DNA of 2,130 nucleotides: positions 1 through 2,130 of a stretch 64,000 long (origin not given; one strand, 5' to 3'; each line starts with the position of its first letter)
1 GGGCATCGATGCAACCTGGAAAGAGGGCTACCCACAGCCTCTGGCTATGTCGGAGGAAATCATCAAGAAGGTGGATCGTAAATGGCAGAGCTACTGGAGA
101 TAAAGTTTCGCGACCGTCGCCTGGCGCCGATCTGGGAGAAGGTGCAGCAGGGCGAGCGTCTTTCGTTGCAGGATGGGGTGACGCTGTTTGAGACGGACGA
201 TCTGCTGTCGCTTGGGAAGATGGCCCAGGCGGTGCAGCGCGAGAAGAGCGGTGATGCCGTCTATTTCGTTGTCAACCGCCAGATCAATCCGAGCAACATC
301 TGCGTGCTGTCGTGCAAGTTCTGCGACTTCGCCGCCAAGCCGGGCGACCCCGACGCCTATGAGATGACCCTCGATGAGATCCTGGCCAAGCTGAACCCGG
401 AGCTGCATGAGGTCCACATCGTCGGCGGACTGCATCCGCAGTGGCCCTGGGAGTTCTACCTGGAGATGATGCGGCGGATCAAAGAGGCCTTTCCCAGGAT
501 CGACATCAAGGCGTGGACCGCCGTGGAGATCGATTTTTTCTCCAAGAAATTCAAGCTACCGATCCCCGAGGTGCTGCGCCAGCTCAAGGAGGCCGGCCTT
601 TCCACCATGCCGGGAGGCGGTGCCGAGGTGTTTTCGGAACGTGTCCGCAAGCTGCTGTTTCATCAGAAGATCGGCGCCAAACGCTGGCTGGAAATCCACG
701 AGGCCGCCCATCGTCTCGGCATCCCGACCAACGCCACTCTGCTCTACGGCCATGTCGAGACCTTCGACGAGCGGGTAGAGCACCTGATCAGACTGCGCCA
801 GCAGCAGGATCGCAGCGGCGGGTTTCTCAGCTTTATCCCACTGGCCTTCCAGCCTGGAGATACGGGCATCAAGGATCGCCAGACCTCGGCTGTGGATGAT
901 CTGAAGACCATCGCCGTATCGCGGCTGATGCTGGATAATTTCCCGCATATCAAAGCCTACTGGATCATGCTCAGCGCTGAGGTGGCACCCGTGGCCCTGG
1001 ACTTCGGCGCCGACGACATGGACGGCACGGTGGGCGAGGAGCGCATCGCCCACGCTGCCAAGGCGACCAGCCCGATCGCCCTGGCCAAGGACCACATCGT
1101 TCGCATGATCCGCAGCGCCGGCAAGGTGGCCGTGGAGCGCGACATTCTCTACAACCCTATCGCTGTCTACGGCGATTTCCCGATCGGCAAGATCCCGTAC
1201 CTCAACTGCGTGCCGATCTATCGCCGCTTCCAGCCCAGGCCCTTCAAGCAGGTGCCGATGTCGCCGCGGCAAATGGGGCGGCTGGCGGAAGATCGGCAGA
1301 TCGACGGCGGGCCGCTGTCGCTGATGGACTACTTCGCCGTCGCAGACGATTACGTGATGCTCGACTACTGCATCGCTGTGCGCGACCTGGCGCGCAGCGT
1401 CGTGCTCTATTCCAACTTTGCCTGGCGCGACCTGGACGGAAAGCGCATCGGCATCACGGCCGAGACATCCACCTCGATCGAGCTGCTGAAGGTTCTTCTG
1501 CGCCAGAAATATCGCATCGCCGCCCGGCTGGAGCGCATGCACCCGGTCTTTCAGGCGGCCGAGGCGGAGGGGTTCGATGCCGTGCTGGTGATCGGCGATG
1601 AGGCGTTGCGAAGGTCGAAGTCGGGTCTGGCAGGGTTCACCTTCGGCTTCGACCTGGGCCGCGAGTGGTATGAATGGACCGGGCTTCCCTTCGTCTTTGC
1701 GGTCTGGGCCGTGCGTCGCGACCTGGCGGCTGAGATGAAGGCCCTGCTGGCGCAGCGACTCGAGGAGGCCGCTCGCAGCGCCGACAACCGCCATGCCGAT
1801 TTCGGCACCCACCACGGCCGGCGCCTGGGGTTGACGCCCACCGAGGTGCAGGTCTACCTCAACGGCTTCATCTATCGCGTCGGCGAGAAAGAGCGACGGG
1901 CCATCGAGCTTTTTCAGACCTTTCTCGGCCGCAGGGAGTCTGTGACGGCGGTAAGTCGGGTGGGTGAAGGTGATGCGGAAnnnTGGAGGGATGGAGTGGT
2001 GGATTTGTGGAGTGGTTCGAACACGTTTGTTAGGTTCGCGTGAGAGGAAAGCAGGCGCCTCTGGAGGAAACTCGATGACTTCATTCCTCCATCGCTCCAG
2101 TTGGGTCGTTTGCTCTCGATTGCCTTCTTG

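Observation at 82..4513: Futalosine-pathway cluster with a radical-SAM (MqnE/MqnC-type) - MqnA fusion protein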

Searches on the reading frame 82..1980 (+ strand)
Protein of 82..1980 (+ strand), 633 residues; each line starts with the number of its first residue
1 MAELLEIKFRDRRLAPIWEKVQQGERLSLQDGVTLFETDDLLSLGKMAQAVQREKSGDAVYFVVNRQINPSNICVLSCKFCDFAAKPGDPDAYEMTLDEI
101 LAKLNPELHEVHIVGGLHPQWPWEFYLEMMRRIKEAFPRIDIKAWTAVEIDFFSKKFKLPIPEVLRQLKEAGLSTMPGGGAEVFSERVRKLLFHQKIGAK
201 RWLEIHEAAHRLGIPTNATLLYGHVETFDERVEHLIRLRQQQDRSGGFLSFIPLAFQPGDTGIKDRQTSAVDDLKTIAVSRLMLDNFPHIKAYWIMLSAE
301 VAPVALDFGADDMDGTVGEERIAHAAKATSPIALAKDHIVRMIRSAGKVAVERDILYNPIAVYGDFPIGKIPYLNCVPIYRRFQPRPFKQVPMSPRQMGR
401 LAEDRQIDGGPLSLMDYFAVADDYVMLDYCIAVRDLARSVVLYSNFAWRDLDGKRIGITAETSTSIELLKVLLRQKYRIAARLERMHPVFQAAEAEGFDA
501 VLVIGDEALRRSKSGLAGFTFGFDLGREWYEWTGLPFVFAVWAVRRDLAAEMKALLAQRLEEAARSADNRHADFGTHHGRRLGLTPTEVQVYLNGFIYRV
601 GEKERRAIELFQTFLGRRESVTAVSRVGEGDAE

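Call 3: search_protein_families(library=ncbifam, proteins=[window:82-1980:+], max_evalue=0.01)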
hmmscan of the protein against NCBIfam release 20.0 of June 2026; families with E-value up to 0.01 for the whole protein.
window:82-1980:+ (633 aa): 13 families
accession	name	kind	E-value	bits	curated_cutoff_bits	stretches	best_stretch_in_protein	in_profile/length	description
TIGR03700.1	mena_SCO4494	equivalog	6.8e-147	489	434.55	1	17-360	1-351/351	aminofutalosine synthase MqnE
NF006276.0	PRK08444.1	equivalog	4.7e-111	371.2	560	1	17-363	3-353/353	aminofutalosine synthase MqnE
TIGR03699.1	menaquin_MqnC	equivalog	1.9e-109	365.6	428.1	1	25-359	1-341/342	cyclic dehypoxanthinyl futalosine synthase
TIGR00423.1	TIGR00423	subfamily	2.8e-107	358.5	260.25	1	60-359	1-309/310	CofH family radical SAM protein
NF005609.0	PRK07360.1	equivalog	1.6e-89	300.3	426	1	14-361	8-369/374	7,8-didemethyl-8-hydroxy-5-deazariboflavin synthase subunit CofH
TIGR03551.1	F420_cofH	equivalog_domain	1.7e-89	300.1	374.1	1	30-360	4-345/345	5-amino-6-(D-ribitylamino)uracil--L-tyrosine 4-hydroxyphenyl transferase CofH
NF006277.0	PRK08445.1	equivalog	2.5e-79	266.6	576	1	26-359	3-344/348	dehypoxanthine futalosine cyclase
NF006687.0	PRK09234.1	equivalog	1.2e-74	251.9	1018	1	12-360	477-837/849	bifunctional FO biosynthesis protein CofGH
NF004580.0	PRK05926.1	equivalog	1.7e-72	244.7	583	1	10-350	11-362/370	hypothetical protein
TIGR03550.1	F420_cofG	equivalog_domain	7.9e-09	35.1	213.35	1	196-315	142-265/322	7,8-didemethyl-8-hydroxy-5-deazariboflavin synthase CofG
NF004884.0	PRK06245.1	equivalog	1e-07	31.2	209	1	199-315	156-272/340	7,8-didemethyl-8-hydroxy-5-deazariboflavin synthase subunit CofG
TIGR03957.1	rSAM_HmdB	equivalog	2.6e-07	30.2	320.9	1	203-347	171-312/317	5,10-methenyltetrahydromethanopterin hydrogenase cofactor biosynthesis protein HmdB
TIGR03910.1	pyrrolys_PylB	equivalog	4.6e-05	22.5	348.2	1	13-286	4-270/347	methylornithine synthase PylB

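Call 4: search_protein_families(library=pfam, proteins=[window:82-1980:+], max_evalue=0.01)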
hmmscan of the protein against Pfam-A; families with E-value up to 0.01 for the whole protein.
window:82-1980:+ (633 aa): 3 families
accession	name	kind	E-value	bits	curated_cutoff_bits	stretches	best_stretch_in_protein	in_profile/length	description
PF02621.19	VitK2_biosynth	-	1.7e-53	182.1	26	1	368-612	3-247/252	Menaquinone biosynthesis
PF04055.27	Radical_SAM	-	4.9e-18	66.3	29.5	1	68-235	1-163/166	Radical SAM superfamily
PF19288.4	CofH_C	-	1.3e-14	54.5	27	1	247-358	3-117/125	CofH/MqnC C-terminal region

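Call 8: find_homologous_proteins(query=window:82-1980:+, max_evalue=1e-10)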
Query window:82-1980:+ (633 aa): 7996 proteins with E <= 1e-10 among 8000 candidates; the best 120 are listed.
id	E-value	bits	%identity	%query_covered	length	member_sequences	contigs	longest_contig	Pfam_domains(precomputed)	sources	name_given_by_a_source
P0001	0.0e+0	1443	100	100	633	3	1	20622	PF04055.28,PF02621.20,PF19288.5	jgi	-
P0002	0.0e+0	1086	75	99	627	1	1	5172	PF04055.28,PF02621.20,PF19288.5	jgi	jgi:aminodeoxyfutalosine synthase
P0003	0.0e+0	1070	74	98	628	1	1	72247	PF04055.28,PF02621.20,PF19288.5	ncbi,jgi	-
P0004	0.0e+0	1069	74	99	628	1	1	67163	PF04055.28,PF02621.20,PF19288.5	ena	-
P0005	0.0e+0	1069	74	99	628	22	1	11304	PF04055.28,PF02621.20,PF19288.5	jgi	jgi:aminodeoxyfutalosine synthase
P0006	0.0e+0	1067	74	97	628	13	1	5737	PF04055.28,PF02621.20,PF19288.5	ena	-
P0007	0.0e+0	1065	74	98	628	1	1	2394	PF04055.28,PF02621.20,PF19288.5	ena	-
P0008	0.0e+0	1065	73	97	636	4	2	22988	PF04055.28,PF02621.20,PF19288.5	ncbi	ncbi:MAG: aminofutalosine synthase MqnE [bacterium]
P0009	0.0e+0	1065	74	97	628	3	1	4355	PF04055.28,PF02621.20,PF19288.5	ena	-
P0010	0.0e+0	1063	74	98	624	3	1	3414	PF04055.28,PF02621.20,PF19288.5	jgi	-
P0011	0.0e+0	1061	72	99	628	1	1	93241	PF04055.28,PF02621.20,PF19288.5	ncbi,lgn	-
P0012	0.0e+0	1051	73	99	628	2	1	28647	PF04055.28,PF02621.20,PF19288.5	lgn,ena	-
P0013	0.0e+0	1047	72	98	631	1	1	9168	PF04055.28,PF02621.20,PF19288.5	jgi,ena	-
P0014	0.0e+0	1045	73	97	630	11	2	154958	PF04055.28,PF02621.20,PF19288.5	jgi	-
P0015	0.0e+0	1044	71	99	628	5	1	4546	PF04055.28,PF02621.20,PF19288.5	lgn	-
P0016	0.0e+0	1042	73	97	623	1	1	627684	PF04055.28,PF02621.20,PF19288.5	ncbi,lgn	-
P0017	0.0e+0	1040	72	99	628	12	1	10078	PF04055.28,PF02621.20,PF19288.5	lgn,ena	-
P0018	0.0e+0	1034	71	98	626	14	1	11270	PF04055.28,PF02621.20,PF19288.5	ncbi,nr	ncbi:aminofutalosine synthase MqnE [candidate division KSB1 bacterium]|nr:aminofutalosine synthase M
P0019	0.0e+0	1015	70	98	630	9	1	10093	PF04055.28,PF02621.20,PF19288.5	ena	-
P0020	0.0e+0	1011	69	97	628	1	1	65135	PF04055.28,PF02621.20,PF19288.5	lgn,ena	-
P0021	7.5e-282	954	77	84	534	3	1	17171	PF04055.28,PF02621.20,PF19288.5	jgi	jgi:aminodeoxyfutalosine synthase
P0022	1.3e-270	917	64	96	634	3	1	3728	PF04055.28,PF02621.20,PF19288.5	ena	-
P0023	3.3e-269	913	63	97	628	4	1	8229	PF04055.28,PF02621.20,PF19288.5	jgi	jgi:aminodeoxyfutalosine synthase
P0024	1.2e-268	911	64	96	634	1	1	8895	PF04055.28,PF02621.20,PF19288.5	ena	-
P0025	1.4e-267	907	64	97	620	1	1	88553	PF04055.28,PF02621.20,PF19288.5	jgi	jgi:aminodeoxyfutalosine synthase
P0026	5.8e-267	905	63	97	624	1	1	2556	PF04055.28,PF02621.20,PF19288.5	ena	-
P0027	1.2e-266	904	62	98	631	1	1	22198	PF04055.28,PF02621.20,PF19288.5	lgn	-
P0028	8.1e-266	901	62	99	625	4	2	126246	PF04055.28,PF02621.20,PF19288.5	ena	-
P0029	9.2e-266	901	63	97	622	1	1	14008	PF04055.28,PF02621.20,PF19288.5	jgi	jgi:aminodeoxyfutalosine synthase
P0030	9.3e-266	901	63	97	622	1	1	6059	PF04055.28,PF02621.20,PF19288.5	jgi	jgi:aminodeoxyfutalosine synthase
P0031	1.1e-265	901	63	96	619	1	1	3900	PF04055.28,PF02621.20,PF19288.5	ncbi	-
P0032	1.7e-265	900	62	98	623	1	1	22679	PF04055.28,PF02621.20,PF19288.5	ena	-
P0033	4.1e-265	899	61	98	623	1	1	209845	PF04055.28,PF02621.20,PF19288.5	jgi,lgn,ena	jgi:aminodeoxyfutalosine synthase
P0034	4.5e-265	899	63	97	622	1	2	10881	PF04055.28,PF02621.20,PF19288.5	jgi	jgi:aminodeoxyfutalosine synthase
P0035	5.3e-265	899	63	96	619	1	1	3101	PF04055.28,PF02621.20,PF19288.5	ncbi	-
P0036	5.9e-265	899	61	98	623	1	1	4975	PF04055.28,PF02621.20,PF19288.5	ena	-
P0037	2.3e-264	897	64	96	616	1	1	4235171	PF04055.28,PF02621.20,PF19288.5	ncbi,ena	-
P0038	3.3e-264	896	63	96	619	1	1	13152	PF04055.28,PF02621.20,PF19288.5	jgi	-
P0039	4.1e-264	896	62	97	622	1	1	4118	PF04055.28,PF02621.20,PF19288.5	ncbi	-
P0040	4.1e-264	896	61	98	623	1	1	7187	PF04055.28,PF02621.20,PF19288.5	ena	-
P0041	4.1e-264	896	63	96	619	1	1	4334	PF04055.28,PF02621.20,PF19288.5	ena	-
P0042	6.6e-264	895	63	97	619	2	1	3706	PF04055.28,PF02621.20,PF19288.5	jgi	jgi:aminodeoxyfutalosine synthase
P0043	1.5e-263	894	63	96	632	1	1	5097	PF04055.28,PF02621.20,PF19288.5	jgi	jgi:aminodeoxyfutalosine synthase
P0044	2.2e-263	893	63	96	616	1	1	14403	PF04055.28,PF02621.20,PF19288.5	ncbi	ncbi:MAG: aminofutalosine synthase MqnE [Bacteroidota bacterium]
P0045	2.9e-263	893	63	97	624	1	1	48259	PF04055.28,PF02621.20,PF19288.5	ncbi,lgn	-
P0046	3.8e-263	893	62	97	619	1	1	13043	PF04055.28,PF02621.20,PF19288.5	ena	-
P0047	6.1e-263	892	63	96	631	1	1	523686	PF04055.28,PF02621.20,PF19288.5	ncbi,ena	-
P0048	6.2e-263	892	62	98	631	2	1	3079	PF04055.28,PF02621.20,PF19288.5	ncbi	-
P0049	7.1e-263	892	62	97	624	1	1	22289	PF04055.28,PF02621.20,PF19288.5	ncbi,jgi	jgi:aminodeoxyfutalosine synthase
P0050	7.2e-263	892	63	97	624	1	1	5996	PF04055.28,PF02621.20,PF19288.5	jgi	jgi:aminodeoxyfutalosine synthase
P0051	7.3e-263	892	63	96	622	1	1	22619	PF04055.28,PF02621.20,PF19288.5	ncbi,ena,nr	ncbi:MAG TPA: aminofutalosine synthase MqnE [Bacteroidota bacterium]|nr:aminofutalosine synthase Mqn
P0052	8.4e-263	891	62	97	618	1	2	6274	PF04055.28,PF02621.20,PF19288.5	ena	-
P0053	9.7e-263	891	63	97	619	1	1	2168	PF04055.28,PF02621.20,PF19288.5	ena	-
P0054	9.8e-263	891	63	97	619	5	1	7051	PF04055.28,PF02621.20,PF19288.5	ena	-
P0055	1.0e-262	891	63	98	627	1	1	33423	PF04055.28,PF02621.20,PF19288.5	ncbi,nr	ncbi:MAG: aminofutalosine synthase MqnE [Ignavibacteriae bacterium]|nr:aminofutalosine synthase MqnE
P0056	2.4e-262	890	63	98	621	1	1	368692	PF04055.28,PF02621.20,PF19288.5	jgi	jgi:aminodeoxyfutalosine synthase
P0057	2.5e-262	890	62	97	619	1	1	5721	PF04055.28,PF02621.20,PF19288.5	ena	-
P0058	2.9e-262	890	63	96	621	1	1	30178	PF04055.28,PF02621.20,PF19288.5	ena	-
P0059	3.6e-262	889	62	98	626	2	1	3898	PF04055.28,PF02621.20,PF19288.5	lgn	-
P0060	4.0e-262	889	63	96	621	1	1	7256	PF04055.28,PF02621.20,PF19288.5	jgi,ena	-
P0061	6.2e-262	889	63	96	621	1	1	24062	PF04055.28,PF02621.20,PF19288.5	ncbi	-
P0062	6.4e-262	889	63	97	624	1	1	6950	PF04055.28,PF02621.20,PF19288.5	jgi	jgi:aminodeoxyfutalosine synthase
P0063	9.0e-262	888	61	99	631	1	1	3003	PF04055.28,PF02621.20,PF19288.5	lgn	-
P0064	9.1e-262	888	63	96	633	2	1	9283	PF04055.28,PF02621.20,PF19288.5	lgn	-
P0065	2.4e-261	887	62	97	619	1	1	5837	PF04055.28,PF02621.20,PF19288.5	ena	-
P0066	2.4e-261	887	62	97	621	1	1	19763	PF04055.28,PF02621.20,PF19288.5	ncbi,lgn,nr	ncbi:MAG: aminofutalosine synthase MqnE [Ignavibacteriales bacterium]|nr:aminofutalosine synthase Mq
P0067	2.5e-261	887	62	96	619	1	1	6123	PF04055.28,PF02621.20,PF19288.5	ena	-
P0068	2.7e-261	886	62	97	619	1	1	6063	PF04055.28,PF02621.20,PF19288.5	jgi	-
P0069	4.6e-261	886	62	97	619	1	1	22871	PF04055.28,PF02621.20,PF19288.5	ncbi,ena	-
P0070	4.7e-261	886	62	97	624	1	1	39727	PF04055.28,PF02621.20,PF19288.5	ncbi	-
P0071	6.1e-261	885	63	96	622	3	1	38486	PF04055.28,PF02621.20,PF19288.5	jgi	-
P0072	8.9e-261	885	61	97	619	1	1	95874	PF04055.28,PF02621.20,PF19288.5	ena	-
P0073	9.6e-261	885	61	97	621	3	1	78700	PF04055.28,PF02621.20,PF19288.5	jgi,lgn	jgi:aminodeoxyfutalosine synthase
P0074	1.0e-260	885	61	97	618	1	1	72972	PF04055.28,PF02621.20,PF19288.5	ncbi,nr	ncbi:MAG TPA: aminofutalosine synthase MqnE [Bacteroidota bacterium]|nr:aminofutalosine synthase Mqn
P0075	1.0e-260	885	62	97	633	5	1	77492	PF04055.28,PF02621.20,PF19288.5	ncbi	ncbi:MAG: aminofutalosine synthase MqnE [Bacteroidota bacterium]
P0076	1.1e-260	885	62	97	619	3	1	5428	PF04055.28,PF02621.20,PF19288.5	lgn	-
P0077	1.2e-260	884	63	96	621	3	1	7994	PF04055.28,PF02621.20,PF19288.5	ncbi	-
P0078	1.2e-260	884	63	97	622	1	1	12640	PF04055.28,PF02621.20,PF19288.5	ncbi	-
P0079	1.6e-260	884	62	98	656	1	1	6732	PF04055.28,PF02621.20,PF19288.5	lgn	-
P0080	1.7e-260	884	62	97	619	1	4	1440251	PF04055.28,PF02621.20,PF19288.5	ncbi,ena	-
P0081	1.7e-260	884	62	96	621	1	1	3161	PF04055.28,PF02621.20,PF19288.5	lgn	-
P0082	1.8e-260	884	62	97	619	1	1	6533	PF04055.28,PF02621.20,PF19288.5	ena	-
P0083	1.9e-260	884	62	96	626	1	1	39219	PF04055.28,PF02621.20,PF19288.5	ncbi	-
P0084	2.5e-260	883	62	97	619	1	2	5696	PF04055.28,PF02621.20,PF19288.5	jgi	jgi:aminodeoxyfutalosine synthase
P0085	2.6e-260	883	61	97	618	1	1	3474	PF04055.28,PF02621.20,PF19288.5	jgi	jgi:aminodeoxyfutalosine synthase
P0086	3.4e-260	883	62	98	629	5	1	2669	PF04055.28,PF02621.20,PF19288.5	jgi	jgi:aminodeoxyfutalosine synthase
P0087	3.5e-260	883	61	97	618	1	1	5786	PF04055.28,PF02621.20,PF19288.5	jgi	-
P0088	3.6e-260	883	63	96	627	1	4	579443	PF04055.28,PF02621.20,PF19288.5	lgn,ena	-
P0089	3.6e-260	883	61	97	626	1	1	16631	PF04055.28,PF02621.20,PF19288.5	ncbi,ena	-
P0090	3.6e-260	883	62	98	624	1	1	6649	PF04055.28,PF02621.20,PF19288.5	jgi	jgi:aminodeoxyfutalosine synthase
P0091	3.6e-260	883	62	97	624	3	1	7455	PF04055.28,PF02621.20,PF19288.5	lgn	-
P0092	4.0e-260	883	62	97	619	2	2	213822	PF04055.28,PF02621.20,PF19288.5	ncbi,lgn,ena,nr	ncbi:MAG TPA: aminofutalosine synthase MqnE [Bacteroidota bacterium]|nr:aminofutalosine synthase Mqn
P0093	4.3e-260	883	62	97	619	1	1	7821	PF04055.28,PF02621.20,PF19288.5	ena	-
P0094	4.7e-260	882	62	97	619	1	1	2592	PF04055.28,PF02621.20,PF19288.5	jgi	jgi:aminodeoxyfutalosine synthase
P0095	4.8e-260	882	61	97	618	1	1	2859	PF04055.28,PF02621.20,PF19288.5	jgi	-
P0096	5.0e-260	882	62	97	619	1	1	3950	PF04055.28,PF02621.20,PF19288.5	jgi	jgi:aminodeoxyfutalosine synthase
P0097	5.4e-260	882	62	98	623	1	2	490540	PF04055.28,PF02621.20,PF19288.5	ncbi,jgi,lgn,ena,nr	ncbi:MAG TPA: aminofutalosine synthase MqnE [Bacteroidota bacterium]|nr:aminofutalosine synthase Mqn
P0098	5.4e-260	882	63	96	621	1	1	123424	PF04055.28,PF02621.20,PF19288.5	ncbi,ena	-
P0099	8.0e-260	882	63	96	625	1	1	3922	PF04055.28,PF02621.20,PF19288.5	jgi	jgi:aminodeoxyfutalosine synthase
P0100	8.5e-260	882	61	97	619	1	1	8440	PF04055.28,PF02621.20,PF19288.5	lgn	-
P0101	9.6e-260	881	62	97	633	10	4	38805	PF04055.28,PF02621.20,PF19288.5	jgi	jgi:aminodeoxyfutalosine synthase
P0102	1.1e-259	881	61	97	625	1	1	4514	PF04055.28,PF02621.20,PF19288.5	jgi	-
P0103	1.2e-259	881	62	97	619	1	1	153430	PF04055.28,PF02621.20,PF19288.5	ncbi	-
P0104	1.2e-259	881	62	97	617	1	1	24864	PF04055.28,PF02621.20,PF19288.5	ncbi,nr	ncbi:MAG: aminofutalosine synthase MqnE [Ignavibacteriales bacterium]|nr:aminofutalosine synthase Mq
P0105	1.3e-259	881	62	96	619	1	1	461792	PF04055.28,PF02621.20,PF19288.5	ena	-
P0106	1.3e-259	881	63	96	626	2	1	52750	PF04055.28,PF02621.20,PF19288.5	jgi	jgi:aminodeoxyfutalosine synthase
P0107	1.6e-259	881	61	97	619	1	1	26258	PF04055.28,PF02621.20,PF19288.5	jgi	jgi:aminodeoxyfutalosine synthase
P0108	1.8e-259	880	63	96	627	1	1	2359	PF04055.28,PF02621.20,PF19288.5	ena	-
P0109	2.1e-259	880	62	96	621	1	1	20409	PF04055.28,PF02621.20,PF19288.5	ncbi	-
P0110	2.4e-259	880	62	96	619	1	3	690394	PF04055.28,PF02621.20,PF19288.5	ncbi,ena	-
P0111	2.5e-259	880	62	98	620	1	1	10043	PF04055.28,PF02621.20,PF19288.5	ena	-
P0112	2.5e-259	880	62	98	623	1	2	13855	PF04055.28,PF02621.20,PF19288.5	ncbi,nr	ncbi:MAG: aminofutalosine synthase MqnE [Ignavibacteria bacterium]|nr:aminofutalosine synthase MqnE 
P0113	2.7e-259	880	63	96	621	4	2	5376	PF04055.28,PF02621.20,PF19288.5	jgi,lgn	jgi:aminodeoxyfutalosine synthase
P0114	2.8e-259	880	61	100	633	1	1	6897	PF04055.28,PF02621.20,PF19288.5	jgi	-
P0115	3.4e-259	880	62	97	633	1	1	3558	PF04055.28,PF02621.20,PF19288.5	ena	-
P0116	3.4e-259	880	62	97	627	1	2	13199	PF04055.28,PF02621.20,PF19288.5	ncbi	-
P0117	4.3e-259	879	62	97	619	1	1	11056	PF04055.28,PF02621.20,PF19288.5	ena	-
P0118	5.0e-259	879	62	96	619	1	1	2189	PF04055.28,PF02621.20,PF19288.5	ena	-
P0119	5.2e-259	879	62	97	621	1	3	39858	PF04055.28,PF02621.20,PF19288.5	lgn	-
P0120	5.4e-259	879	60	97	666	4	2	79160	PF04055.28,PF02621.20,PF19288.5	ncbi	ncbi:MAG: aminofutalosine synthase MqnE [Bacteroidota bacterium]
